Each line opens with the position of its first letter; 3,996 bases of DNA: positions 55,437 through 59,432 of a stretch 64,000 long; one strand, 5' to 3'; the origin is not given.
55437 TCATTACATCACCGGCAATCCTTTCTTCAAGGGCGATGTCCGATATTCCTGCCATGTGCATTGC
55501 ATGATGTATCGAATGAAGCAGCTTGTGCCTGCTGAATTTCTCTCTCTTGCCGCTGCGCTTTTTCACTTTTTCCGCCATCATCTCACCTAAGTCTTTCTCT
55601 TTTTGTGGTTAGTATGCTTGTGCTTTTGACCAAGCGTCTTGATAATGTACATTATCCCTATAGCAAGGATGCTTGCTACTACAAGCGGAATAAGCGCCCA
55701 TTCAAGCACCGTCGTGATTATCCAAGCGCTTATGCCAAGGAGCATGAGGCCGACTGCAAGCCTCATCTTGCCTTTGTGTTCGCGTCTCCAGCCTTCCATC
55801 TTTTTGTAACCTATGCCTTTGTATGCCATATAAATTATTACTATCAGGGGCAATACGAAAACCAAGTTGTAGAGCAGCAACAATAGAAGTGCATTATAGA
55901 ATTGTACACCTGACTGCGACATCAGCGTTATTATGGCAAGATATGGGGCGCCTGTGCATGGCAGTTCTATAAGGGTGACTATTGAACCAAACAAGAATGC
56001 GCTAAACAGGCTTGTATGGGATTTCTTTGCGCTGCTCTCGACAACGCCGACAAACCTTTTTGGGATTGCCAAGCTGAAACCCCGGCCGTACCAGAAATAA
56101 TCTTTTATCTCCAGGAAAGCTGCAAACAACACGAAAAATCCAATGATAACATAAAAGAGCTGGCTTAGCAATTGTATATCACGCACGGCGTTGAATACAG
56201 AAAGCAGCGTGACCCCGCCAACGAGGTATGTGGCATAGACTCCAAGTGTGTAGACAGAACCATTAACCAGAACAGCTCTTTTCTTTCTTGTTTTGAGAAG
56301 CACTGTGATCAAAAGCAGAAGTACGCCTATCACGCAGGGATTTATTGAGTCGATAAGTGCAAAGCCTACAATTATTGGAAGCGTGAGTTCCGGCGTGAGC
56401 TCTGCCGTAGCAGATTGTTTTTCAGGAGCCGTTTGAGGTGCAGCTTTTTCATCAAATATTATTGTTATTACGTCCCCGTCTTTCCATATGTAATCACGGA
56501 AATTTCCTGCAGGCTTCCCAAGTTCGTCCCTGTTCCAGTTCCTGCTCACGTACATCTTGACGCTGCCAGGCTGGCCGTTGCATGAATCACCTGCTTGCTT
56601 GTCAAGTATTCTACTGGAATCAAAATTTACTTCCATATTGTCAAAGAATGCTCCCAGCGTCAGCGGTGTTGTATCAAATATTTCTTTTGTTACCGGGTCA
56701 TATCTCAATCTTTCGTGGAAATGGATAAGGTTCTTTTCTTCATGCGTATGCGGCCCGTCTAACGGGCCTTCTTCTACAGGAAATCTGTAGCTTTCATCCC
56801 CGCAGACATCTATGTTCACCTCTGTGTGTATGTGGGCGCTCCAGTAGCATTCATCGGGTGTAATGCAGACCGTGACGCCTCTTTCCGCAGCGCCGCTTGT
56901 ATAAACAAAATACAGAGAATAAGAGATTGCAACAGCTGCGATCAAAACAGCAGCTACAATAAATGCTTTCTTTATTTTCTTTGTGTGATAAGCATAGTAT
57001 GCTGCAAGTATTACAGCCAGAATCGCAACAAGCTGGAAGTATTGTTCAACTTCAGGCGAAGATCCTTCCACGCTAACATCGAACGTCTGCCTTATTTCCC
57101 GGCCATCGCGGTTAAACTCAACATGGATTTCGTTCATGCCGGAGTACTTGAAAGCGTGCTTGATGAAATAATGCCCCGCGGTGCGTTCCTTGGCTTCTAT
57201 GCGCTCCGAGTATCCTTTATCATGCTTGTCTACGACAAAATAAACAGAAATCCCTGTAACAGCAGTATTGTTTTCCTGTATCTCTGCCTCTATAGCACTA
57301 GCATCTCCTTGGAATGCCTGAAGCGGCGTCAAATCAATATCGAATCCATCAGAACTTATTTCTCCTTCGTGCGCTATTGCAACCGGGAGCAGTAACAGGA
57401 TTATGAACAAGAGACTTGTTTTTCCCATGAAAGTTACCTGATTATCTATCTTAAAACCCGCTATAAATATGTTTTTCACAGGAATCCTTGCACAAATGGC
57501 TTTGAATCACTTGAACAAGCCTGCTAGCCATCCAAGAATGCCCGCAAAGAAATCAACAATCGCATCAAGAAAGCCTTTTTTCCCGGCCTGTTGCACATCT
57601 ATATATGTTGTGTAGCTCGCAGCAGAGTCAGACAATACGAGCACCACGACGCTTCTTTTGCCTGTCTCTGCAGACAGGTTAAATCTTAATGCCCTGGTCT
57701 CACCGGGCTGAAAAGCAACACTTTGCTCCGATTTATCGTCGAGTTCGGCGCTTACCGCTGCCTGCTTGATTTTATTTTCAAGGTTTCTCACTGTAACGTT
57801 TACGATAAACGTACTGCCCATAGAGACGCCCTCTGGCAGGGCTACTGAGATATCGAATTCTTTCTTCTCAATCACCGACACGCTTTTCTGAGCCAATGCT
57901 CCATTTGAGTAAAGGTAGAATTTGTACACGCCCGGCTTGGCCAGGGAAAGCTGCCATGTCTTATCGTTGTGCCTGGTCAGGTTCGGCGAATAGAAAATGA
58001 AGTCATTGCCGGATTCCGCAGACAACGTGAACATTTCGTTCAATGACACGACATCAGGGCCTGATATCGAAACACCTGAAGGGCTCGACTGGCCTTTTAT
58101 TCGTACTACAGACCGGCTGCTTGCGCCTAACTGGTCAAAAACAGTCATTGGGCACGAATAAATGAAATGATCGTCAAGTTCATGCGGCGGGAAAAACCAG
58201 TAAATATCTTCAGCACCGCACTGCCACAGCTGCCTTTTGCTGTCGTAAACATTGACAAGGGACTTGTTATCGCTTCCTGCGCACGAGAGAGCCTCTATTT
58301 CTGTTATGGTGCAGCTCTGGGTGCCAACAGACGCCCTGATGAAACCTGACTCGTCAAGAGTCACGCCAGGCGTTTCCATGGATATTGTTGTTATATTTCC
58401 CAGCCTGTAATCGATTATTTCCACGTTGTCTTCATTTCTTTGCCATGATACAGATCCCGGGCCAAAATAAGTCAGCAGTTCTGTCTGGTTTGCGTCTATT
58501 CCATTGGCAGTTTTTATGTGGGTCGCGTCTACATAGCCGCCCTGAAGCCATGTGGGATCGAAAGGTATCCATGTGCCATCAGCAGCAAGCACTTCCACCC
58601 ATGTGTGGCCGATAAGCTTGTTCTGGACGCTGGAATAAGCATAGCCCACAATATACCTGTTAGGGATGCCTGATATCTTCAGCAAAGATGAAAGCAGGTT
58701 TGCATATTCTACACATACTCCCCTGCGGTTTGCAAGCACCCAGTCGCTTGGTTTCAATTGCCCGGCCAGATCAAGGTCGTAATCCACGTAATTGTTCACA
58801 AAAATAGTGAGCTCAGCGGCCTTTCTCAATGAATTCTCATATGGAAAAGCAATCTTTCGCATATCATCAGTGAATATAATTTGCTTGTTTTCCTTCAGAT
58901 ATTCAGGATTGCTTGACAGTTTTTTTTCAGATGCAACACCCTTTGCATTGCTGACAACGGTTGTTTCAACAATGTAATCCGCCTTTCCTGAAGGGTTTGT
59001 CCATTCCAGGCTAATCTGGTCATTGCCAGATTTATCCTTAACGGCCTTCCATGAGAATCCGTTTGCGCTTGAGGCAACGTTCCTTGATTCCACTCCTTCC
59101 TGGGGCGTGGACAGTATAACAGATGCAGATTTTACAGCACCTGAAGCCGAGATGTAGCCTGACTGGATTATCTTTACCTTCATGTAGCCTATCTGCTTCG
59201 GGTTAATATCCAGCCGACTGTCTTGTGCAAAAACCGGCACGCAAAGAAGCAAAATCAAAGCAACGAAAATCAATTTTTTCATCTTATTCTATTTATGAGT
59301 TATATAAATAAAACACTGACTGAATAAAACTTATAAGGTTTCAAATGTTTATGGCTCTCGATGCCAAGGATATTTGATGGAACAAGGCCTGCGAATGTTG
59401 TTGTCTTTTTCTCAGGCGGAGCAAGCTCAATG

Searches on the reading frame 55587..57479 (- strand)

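Call 69: search_protein_families(library=pfam, proteins=[window:55587-57479:-])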
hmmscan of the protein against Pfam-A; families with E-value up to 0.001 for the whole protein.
window:55587-57479:- (630 aa): 3 families
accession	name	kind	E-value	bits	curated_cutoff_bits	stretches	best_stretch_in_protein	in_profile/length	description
PF11139.14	SfLAP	-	2.3e-11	44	35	1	370-588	1-208/213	Sap, sulfolipid-1-addressing protein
PF02683.22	DsbD_TM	-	2.8e-09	37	27.1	1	366-591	4-218/219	Cytochrome C biogenesis protein transmembrane domain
PF13115.11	YtkA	-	0.00027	22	25.9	0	43-116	4-80/85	YtkA-like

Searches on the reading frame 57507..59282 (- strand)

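Call 69: search_protein_families(library=pfam, proteins=[window:57507-59282:-])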
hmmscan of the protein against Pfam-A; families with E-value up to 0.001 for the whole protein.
window:57507-59282:- (591 aa): 2 families
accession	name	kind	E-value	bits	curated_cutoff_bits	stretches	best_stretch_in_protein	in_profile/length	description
PF01841.26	Transglut_core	-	3.1e-18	66.5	23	1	149-243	12-108/108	Transglutaminase-like superfamily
PF04473.18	DUF553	-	0.00026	20.9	20.5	1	148-238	32-109/140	Transglutaminase-like domain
